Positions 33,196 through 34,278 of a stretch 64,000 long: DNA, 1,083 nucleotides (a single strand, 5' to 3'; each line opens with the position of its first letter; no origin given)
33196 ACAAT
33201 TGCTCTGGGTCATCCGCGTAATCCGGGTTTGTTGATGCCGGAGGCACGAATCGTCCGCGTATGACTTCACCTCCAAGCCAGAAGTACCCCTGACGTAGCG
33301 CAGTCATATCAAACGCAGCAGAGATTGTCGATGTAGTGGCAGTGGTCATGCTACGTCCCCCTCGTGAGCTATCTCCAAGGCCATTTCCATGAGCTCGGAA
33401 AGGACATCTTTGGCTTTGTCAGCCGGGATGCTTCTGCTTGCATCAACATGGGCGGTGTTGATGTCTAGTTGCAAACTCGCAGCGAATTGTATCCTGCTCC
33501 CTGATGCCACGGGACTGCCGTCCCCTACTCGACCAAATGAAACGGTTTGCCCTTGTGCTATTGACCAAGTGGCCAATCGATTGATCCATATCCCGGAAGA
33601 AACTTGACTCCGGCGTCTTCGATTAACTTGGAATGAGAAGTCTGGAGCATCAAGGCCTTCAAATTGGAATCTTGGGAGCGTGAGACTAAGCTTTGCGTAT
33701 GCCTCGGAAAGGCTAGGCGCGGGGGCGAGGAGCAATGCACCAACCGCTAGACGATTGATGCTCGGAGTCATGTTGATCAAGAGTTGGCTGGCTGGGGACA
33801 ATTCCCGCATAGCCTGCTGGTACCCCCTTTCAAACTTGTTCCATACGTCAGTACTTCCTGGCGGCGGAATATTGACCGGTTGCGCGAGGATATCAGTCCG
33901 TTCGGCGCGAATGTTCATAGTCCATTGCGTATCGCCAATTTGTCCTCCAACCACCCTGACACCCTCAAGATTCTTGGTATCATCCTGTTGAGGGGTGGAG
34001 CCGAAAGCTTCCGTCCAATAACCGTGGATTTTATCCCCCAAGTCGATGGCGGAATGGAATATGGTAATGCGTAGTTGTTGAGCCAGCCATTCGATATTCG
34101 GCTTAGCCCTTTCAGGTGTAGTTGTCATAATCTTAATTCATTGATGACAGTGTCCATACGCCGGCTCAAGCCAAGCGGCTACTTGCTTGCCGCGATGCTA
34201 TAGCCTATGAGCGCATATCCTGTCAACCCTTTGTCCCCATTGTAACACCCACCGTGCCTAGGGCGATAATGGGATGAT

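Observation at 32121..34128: Translationally coupled 3-gene cassette of unrecognisable proteins in a low-GC islet: candidate undescribed conflict/defence system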

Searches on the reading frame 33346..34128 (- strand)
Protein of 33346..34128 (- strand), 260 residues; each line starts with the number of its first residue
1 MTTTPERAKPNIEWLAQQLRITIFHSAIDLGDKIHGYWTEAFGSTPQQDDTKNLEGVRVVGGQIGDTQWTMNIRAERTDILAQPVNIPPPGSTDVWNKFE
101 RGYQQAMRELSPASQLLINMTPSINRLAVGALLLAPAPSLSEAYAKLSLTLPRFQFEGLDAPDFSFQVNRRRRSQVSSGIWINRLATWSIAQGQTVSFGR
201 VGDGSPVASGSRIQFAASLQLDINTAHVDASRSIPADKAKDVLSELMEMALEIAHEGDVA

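Call 3: search_protein_families(library=pfam, proteins=[window:33346-34128:-], max_evalue=1)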
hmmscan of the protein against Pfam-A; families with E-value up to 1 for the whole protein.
window:33346-34128:- (260 aa): 0 families

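Call 4: search_protein_families(library=padloc, proteins=[window:33346-34128:-], max_evalue=1)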
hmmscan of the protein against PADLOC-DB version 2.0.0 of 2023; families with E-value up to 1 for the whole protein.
window:33346-34128:- (260 aa): 0 families

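Call 5: search_protein_families(library=ncbifam, proteins=[window:33346-34128:-], max_evalue=1)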
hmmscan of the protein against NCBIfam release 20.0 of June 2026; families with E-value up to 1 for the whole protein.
window:33346-34128:- (260 aa): 0 families

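Call 8: find_homologous_proteins(query=window:33346-34128:-, max_evalue=0.001)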
Query window:33346-34128:- (260 aa): 15 proteins with E <= 0.001 among 2322 candidates.
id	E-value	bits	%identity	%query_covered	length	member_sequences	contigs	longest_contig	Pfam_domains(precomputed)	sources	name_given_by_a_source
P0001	8.5e-168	574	100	100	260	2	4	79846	-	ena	-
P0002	1.6e-110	387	65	100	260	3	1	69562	-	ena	-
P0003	4.6e-102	359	64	100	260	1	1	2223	-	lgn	-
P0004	1.9e-99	350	64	100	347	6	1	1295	-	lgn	-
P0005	1.3e-98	348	62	100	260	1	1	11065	-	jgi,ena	jgi:hypothetical protein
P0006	1.7e-98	347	60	100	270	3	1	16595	-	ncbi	-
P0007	4.3e-98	346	62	100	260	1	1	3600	-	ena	-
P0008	4.9e-97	343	62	100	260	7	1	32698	-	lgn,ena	-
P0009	1.2e-94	335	61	100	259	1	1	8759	-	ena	-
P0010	2.0e-55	206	43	95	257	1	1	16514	-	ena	-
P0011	5.8e-54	201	42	95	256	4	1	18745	-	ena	-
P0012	2.3e-42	163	38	95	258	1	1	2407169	-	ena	-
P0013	2.6e-41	160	37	99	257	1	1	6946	-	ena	-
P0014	4.1e-16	77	30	95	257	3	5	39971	-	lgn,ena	-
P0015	1.3e-13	69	28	87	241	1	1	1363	-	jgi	-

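Call 12: find_encoding_contigs(protein=P0002, flank=8000, max_places=3)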
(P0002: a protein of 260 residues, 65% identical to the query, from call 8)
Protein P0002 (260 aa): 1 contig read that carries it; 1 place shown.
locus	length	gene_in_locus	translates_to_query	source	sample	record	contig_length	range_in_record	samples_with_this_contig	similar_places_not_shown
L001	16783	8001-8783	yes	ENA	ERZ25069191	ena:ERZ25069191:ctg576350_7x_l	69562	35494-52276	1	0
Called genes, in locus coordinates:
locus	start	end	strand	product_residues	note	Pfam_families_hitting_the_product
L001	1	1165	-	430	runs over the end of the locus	PF22483:Mu-transpos_C_2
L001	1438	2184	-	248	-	PF01548:DEDD_Tnp_IS110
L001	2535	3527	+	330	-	PF00872:Transposase_mut, PF10551:MULE (weak)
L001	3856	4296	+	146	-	PF01548:DEDD_Tnp_IS110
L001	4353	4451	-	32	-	-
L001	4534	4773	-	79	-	-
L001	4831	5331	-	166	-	-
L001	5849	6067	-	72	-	-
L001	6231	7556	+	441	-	PF13701:DDE_Tnp_1_4, PF01609:DDE_Tnp_1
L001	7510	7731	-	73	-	-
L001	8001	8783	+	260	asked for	-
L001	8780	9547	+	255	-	-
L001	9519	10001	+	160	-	-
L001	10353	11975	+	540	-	PF07581:Glug (faint)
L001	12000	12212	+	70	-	-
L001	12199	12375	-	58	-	-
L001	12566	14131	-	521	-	PF07508:Recombinase, PF13408:Zn_ribbon_recom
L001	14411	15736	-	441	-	PF13701:DDE_Tnp_1_4, PF01609:DDE_Tnp_1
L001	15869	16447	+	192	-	-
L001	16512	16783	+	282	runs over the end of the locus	PF00753:Lactamase_B (weak), PF12706:Lactamase_B_2 (faint)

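Call 13: find_encoding_contigs(protein=P0012, flank=8000, max_places=3)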
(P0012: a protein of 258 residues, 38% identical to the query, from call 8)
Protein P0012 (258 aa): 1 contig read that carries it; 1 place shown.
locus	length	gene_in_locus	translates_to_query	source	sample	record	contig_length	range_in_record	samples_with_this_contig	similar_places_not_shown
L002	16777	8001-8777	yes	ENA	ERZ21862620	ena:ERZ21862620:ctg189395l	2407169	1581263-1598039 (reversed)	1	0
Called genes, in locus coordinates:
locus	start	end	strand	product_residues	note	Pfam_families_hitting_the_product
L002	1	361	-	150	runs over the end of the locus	PF13212:DUF4020 (weak)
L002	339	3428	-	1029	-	PF13289:SIR2_2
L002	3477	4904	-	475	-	PF01548:DEDD_Tnp_IS110, PF02371:Transposase_20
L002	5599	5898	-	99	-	PF18135:Type_ISP_C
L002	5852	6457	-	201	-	PF18135:Type_ISP_C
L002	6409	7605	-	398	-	PF22240:ISP_coupler, PF02384:N6_Mtase (weak)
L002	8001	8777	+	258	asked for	-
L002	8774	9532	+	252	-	-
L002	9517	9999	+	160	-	-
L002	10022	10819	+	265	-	-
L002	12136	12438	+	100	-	-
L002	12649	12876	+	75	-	-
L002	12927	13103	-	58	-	-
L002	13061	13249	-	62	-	-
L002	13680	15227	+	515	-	PF00665:rve, PF22483:Mu-transpos_C_2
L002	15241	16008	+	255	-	PF01695:IstB_IS21, PF00308:Bac_DnaA (weak), PF20720:nSTAND3 (weak)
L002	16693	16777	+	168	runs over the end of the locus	PF09619:YscW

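Call 14: find_encoding_contigs(protein=P0006, flank=8000, max_places=3)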
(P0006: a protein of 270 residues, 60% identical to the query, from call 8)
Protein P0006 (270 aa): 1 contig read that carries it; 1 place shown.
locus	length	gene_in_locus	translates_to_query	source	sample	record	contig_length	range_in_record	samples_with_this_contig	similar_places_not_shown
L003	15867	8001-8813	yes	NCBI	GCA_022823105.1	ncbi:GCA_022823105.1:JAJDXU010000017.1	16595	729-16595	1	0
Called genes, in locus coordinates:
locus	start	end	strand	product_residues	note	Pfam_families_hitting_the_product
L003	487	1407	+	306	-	PF19300:BPD_transp_1_N, PF00528:BPD_transp_1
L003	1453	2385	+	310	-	PF00528:BPD_transp_1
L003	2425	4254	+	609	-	PF00496:SBP_bac_5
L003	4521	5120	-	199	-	PF09347:DUF1989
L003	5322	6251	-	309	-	-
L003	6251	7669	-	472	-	PF00578:AhpC-TSA (weak), PF17991:Thioredoxin_10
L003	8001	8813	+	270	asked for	-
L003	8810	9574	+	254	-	-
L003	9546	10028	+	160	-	-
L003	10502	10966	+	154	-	PF24777:DUF7700 (weak)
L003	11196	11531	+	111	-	-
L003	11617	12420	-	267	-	PF00696:AA_kinase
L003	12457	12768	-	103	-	PF10387:DUF2442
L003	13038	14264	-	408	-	PF01960:ArgJ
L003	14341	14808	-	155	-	-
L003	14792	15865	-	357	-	?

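Call 17: search_solved_structures(query=A1, max_evalue=10)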
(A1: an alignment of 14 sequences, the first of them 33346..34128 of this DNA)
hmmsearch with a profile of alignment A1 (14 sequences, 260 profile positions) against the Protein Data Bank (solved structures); distinct sequences matched with E-value up to 10: 2.
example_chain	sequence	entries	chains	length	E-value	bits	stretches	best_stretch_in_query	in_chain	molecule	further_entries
9qt5_M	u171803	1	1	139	1.3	11.4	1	43-82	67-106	Large ribosomal subunit protein uL16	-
6dzi_N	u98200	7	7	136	1.6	11.1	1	43-80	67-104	50S ribosomal protein L16 | Large ribosomal subunit protein uL16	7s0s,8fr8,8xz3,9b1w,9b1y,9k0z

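Call 20: find_encoding_contigs(protein=P0014, flank=8000, max_places=3)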
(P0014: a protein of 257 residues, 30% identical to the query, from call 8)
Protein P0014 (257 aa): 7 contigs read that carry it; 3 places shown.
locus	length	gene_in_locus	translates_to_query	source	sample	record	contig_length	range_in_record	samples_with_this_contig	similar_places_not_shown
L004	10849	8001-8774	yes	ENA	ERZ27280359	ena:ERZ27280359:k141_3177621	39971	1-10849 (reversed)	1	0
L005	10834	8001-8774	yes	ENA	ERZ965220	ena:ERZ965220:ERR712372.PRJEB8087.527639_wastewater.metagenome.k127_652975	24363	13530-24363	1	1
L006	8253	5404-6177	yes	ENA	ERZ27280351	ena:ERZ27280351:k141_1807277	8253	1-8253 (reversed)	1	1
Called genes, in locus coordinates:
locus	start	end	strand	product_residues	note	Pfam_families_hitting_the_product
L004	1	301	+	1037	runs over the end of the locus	PF04851:ResIII (weak)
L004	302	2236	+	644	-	PF03235:GmrSD_N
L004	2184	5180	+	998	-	PF01555:N6_N4_Mtase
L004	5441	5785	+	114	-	-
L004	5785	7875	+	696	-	PF00580:UvrD-helicase, PF13604:AAA_30 (faint), PF01443:Viral_helicase1 (faint), PF13245:AAA_19, PF13401:AAA_22 (faint), PF13538:UvrD_C_2 (faint), PF13361:UvrD_C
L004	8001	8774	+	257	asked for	-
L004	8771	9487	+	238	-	PF13646:HEAT_2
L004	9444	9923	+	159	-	-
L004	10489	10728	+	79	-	-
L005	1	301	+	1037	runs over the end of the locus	PF04851:ResIII (weak)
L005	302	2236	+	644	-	PF03235:GmrSD_N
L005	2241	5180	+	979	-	PF01555:N6_N4_Mtase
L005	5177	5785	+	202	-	PF04250:DUF429 (faint)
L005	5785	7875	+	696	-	PF00580:UvrD-helicase, PF13604:AAA_30 (faint), PF01443:Viral_helicase1 (faint), PF13245:AAA_19, PF13401:AAA_22 (faint), PF13538:UvrD_C_2 (faint), PF13361:UvrD_C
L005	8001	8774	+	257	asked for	-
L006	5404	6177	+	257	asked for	-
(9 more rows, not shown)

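Call 22: find_encoding_contigs(protein=P0011, flank=8000, max_places=3)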
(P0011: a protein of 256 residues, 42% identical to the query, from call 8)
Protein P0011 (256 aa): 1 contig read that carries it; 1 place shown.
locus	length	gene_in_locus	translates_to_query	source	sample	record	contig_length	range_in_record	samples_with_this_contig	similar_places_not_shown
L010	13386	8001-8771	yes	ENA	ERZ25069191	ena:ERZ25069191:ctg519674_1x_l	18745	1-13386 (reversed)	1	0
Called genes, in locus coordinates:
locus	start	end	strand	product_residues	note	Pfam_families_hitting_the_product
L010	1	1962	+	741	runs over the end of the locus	PF04851:ResIII, PF00270:DEAD, PF18766:SWI2_SNF2, PF00271:Helicase_C (weak)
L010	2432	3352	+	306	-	PF01420:Methylase_S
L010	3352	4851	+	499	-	PF12161:HsdM_N, PF02384:N6_Mtase, PF01170:UPF0020, PF07669:Eco57I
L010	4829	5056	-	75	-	-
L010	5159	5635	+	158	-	-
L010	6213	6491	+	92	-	PF12705:PDDEXK_1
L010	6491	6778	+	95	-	-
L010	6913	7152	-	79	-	-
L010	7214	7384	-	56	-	-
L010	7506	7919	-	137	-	PF00239:Resolvase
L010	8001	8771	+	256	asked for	-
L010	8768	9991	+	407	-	-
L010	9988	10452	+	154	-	-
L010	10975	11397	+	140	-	-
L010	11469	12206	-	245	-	PF00497:SBP_bac_3, PF10613:Lig_chan-Glu_bd (weak)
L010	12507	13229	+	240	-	PF12705:PDDEXK_1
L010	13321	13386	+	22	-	?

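Call 25: predict_structure(alignment_id=A1)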
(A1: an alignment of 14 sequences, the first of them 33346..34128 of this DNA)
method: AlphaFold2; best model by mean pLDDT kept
length: 260 residues; sequences in the alignment: 14
mean_pLDDT: 85.0   pTM: 0.84
mean pLDDT of the five models: 85.0, 84.8, 84.4, 81.4, 80.1
residues with pLDDT >= 90: 148; 70-90: 75; 50-70: 23; < 50: 14
segments of 3 or more residues with pLDDT < 50: 1-8, 205-209
pLDDT, mean of each block of 10 residues (from residue 1): 43 92 85 88 94 88 94 93 81 81 91 92 92 93 90 78 87 91 95 71 49 88 87 85 95 86
secondary structure, 60 per line:
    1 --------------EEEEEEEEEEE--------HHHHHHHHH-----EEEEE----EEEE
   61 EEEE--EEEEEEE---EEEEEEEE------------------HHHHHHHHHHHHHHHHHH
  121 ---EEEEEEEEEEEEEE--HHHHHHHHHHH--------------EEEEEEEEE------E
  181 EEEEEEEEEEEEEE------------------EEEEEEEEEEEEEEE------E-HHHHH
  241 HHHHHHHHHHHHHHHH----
elements in order: E15-25 H34-42 E48-52 E57-64 E67-73 E77-84 H103-120 E124-137 H140-150 E165-173 E180-194 E213-227 H236-256

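Call 28: fold_search(model_id=the predicted structure, library=pdb)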
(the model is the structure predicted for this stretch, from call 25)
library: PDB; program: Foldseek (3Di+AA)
matches with E <= 10: 935; with E <= 0.001: 0
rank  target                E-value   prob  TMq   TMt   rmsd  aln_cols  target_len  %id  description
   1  7o4i_O                1.6e-03  0.90  0.23  0.31  14.0       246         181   13  Yeast RNA polymerase II transcription pre-initiation complex with initial transcription bubble (released 2021-06-16)
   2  3klx_A                5.8e-03  0.18  0.13  0.16  20.5       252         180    7  Crystal structure of native abscisic acid receptor PYL3 (released 2010-11-10)
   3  7edx_P                1.2e-02  0.57  0.22  0.29  13.7       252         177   12  p53-bound TFIID-based core PIC on HDM2 promoter (released 2021-05-05)
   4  5e6i_C                1.4e-02  0.06  0.10  0.09  26.4       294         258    8  Crystal structure of TCR PF8 in complex with flu MP(58-66) epitope presented by HLA-A2 (released 2016-10-19)
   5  9v6e_A                1.8e-02  0.23  0.19  0.07  19.6       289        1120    7  Cryo-EM structure of human full length KICSTOR complex (state 1) (released 2025-11-12)
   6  2ns9_A                2.4e-02  0.33  0.17  0.25  20.4       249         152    6  Crystal structure of protein APE2225 from Aeropyrum pernix K1, Pfam COXG (released 2006-11-14)
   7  4l4w_B                2.7e-02  0.11  0.14  0.13  20.5       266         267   10  Structure of EspG3 chaperone from the type VII (ESX-3) secretion system (released 2014-06-11)
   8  8scb_J                3.0e-02  0.15  0.14  0.20  20.7       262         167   11  Terminating ribosome with SRI-41315 (released 2023-12-27)
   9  9btz_C                3.2e-02  0.06  0.10  0.10  24.6       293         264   13  Structure of human MAIT A-F7 TCR in complex with human MR1-nicotinaldehyde (released 2024-12-25)
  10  3oji_A                3.3e-02  0.14  0.14  0.17  20.2       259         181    7  X-ray crystal structure of the Py13 -pyrabactin complex (released 2011-08-10)
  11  2hzm_H                3.5e-02  0.14  0.16  0.17  20.2       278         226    9  Structure of the Mediator head subcomplex Med18/20 (released 2006-09-12)
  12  5jo1_A                3.7e-02  0.10  0.13  0.16  20.4       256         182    6  Crystal structure of phaseic acid-bound abscisic acid receptor PYL3 in complex with type 2C protein phosphatase HAB1 (released 2016-09-07)
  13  1wub                  4.2e-02  0.12  0.16  0.21  17.8       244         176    9  Crystal structure of the polyisoprenoid-binding protein, TT1927b, from Thermus thermophilus HB8 (released 2004-12-21)
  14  8jbe_B                4.4e-02  0.12  0.13  0.10  22.1       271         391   10  CryoEM Structure of metazoan Mon1-Ccz1-RMC1 complex (released 2024-05-08)
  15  5xfs_C                4.7e-02  0.13  0.17  0.16  19.3       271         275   11  Crystal structure of PE8-PPE15 in complex with EspG5 from M. tuberculosis (released 2017-08-30)
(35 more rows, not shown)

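Call 39: find_encoding_contigs(protein=window:33346-34128:-, flank=10000, max_places=4)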
Protein window:33346-34128:- (260 aa): 2 contigs read that carry it; 1 place shown.
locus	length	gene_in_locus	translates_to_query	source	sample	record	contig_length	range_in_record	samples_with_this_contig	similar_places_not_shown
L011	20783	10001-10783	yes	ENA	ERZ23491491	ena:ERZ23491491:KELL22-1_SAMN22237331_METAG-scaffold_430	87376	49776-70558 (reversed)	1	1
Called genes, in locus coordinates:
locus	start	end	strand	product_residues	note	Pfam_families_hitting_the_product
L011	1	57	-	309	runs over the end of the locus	PF03446:NAD_binding_2, PF03807:F420_oxidored (weak), PF14833:NAD_binding_11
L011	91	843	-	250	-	-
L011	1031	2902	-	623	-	PF01541:GIY-YIG, PF27096:UvrC_M, PF02151:UVR, PF22920:UvrC_RNaseH, PF08459:UvrC_RNaseH_dom, PF14520:HHH_5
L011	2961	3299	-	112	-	-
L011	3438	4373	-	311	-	PF02899:Phage_int_SAM_1, PF13495:Phage_int_SAM_4 (faint), PF00589:Phage_integrase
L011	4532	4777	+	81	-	-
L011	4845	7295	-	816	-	PF00488:MutS_V, PF20297:MSSS (weak), PF01713:Smr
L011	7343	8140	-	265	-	PF18854:baeRF_family10, PF03464:eRF1_2 (weak), PF18859:acVLRF1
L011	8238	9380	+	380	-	PF12867:DinB_2, PF00590:TP_methylase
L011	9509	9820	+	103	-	PF04255:DUF433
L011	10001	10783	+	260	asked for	-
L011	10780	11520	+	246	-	-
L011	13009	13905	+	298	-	PF03446:NAD_binding_2, PF14833:NAD_binding_11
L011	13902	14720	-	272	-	PF00378:ECH_1, PF16113:ECH_2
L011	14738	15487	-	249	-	PF00160:Pro_isomerase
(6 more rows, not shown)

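Call 40: find_related_loci(query=A1, collection=genome_contigs, flank=10000)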
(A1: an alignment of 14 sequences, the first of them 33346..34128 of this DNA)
Query A1 (260 aa) in genome_contigs; peptide patterns used: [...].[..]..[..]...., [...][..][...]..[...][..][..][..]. (x = any residue, [..] = any of these).
83 stretches matched a pattern; 6 encode a relative of the query (tblastn E <= 1e-3); 6 distinct loci.
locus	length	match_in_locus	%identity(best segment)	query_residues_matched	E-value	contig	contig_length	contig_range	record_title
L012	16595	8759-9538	60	1-260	1e-105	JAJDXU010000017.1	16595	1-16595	MAG: Dehalococcoidia bacterium isolate jk18x27bins.51 k141_577335, whole genome shotgun sequence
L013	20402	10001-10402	39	124-260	3e-21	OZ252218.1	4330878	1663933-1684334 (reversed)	MAG: Phototrophicaceae bacterium isolate d8f7b2d0-96c0-4b0c-ac23-41a8c70a6e64 genome assembly, chromosome: 1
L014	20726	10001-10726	27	14-260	4e-17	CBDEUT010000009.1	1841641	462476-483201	MAG: Alphaproteobacteria bacterium isolate fc402c75-b288-4e17-89ce-89b0a21d97e0 genome assembly, contig: contig_9, whole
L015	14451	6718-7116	33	124-259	6e-16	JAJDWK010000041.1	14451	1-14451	MAG: Anaerolineae bacterium isolate jk18x25bins.25 k141_963085, whole genome shotgun sequence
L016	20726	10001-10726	26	13-259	1e-15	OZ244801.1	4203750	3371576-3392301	MAG: Phototrophicaceae bacterium isolate 9ab095b2-e58d-45e3-a73e-a8dbd3e9c5fd genome assembly, chromosome: 1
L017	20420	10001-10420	33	118-259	1e-17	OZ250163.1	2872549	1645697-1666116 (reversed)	MAG: Phototrophicaceae bacterium isolate 5b737507-bd3e-4696-bc63-d54667e92c2e genome assembly, chromosome: 1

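Call 54: search_protein_families(library=padloc, proteins=[L004:8001-8774:+, L004:8771-9487:+, L004:9444-9923:+], max_evalue=1)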
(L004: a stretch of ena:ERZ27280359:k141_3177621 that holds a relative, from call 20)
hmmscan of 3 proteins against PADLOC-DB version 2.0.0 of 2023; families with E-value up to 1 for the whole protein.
L004:8001-8774:+ (257 aa): 0 families

L004:8771-9487:+ (238 aa): 0 families

L004:9444-9923:+ (159 aa): 0 families

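Call 55: search_protein_families(library=pfam, proteins=[L004:8001-8774:+, L004:8771-9487:+, L004:9444-9923:+], max_evalue=1)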
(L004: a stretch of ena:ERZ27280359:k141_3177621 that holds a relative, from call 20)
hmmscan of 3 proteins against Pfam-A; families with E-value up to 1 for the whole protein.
L004:8001-8774:+ (257 aa): 0 families

L004:8771-9487:+ (238 aa): 5 families
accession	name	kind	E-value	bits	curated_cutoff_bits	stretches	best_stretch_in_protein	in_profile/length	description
PF13646.12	HEAT_2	-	2.1e-10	41.2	27.7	1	131-203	6-73/88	HEAT repeats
PF03130.22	HEAT_PBS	-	0.02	15.9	20.9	1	177-200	1-24/27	PBS lyase HEAT-like repeat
PF02985.28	HEAT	-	0.15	12.8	23.5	0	165-188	4-27/31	HEAT repeat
PF21581.3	SCD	-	0.17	12.6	27.5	1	145-188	14-57/75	Stromalin conservative domain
PF12717.13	Cnd1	-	0.21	12.1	26.4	1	142-193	2-49/162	non-SMC mitotic condensation complex subunit 1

L004:9444-9923:+ (159 aa): 0 families

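Call 69: search_protein_families(library=pfam, proteins=[L010:9988-10452:+, L010:8768-9991:+, L013:11262-11627:+, L002:10022-10819:+, L010:10975-11397:+, L014:10726-11688:+], max_evalue=1)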
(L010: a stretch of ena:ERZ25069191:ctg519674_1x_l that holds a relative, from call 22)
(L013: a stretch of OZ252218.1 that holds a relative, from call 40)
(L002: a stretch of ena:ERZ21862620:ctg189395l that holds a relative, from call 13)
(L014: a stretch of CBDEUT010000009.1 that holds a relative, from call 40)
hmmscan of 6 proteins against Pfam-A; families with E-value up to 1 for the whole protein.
L010:9988-10452:+ (154 aa): 1 family
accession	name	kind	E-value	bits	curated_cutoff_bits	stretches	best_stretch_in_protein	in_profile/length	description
PF25262.1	DUF7862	-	0.29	11.7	27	1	93-129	27-61/85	Domain of unknown function (DUF7862)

L010:8768-9991:+ (407 aa): 0 families

L013:11262-11627:+ (121 aa): 0 families

L002:10022-10819:+ (265 aa): 0 families

L010:10975-11397:+ (140 aa): 0 families

L014:10726-11688:+ (320 aa): 2 families
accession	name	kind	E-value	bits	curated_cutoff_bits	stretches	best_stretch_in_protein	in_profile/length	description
PF13646.12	HEAT_2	-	3.5e-06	27.6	27.7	1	245-314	16-87/88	HEAT repeats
PF02985.28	HEAT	-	0.22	12.3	23.5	1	264-286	5-27/31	HEAT repeat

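Call 72: search_protein_families(library=ncbifam, alignment_id=A6, max_evalue=10)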
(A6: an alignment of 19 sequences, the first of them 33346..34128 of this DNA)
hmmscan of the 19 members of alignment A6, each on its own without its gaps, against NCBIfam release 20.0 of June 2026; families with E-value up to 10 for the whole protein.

A. member 1, window:33346-34128:- (260 aa): 0 families

B. families by the number of members that match (of 19 scanned): 3 families
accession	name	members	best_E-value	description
NF004653.1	PRK06003.1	1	0.024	flagellar basal body rod protein FlgB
NF006468.0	PRK08869.1-3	1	0.16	polar flagellin E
NF007991.0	PRK10719.1-1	1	0.19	ethanolamine ammonia-lyase reactivating factor EutA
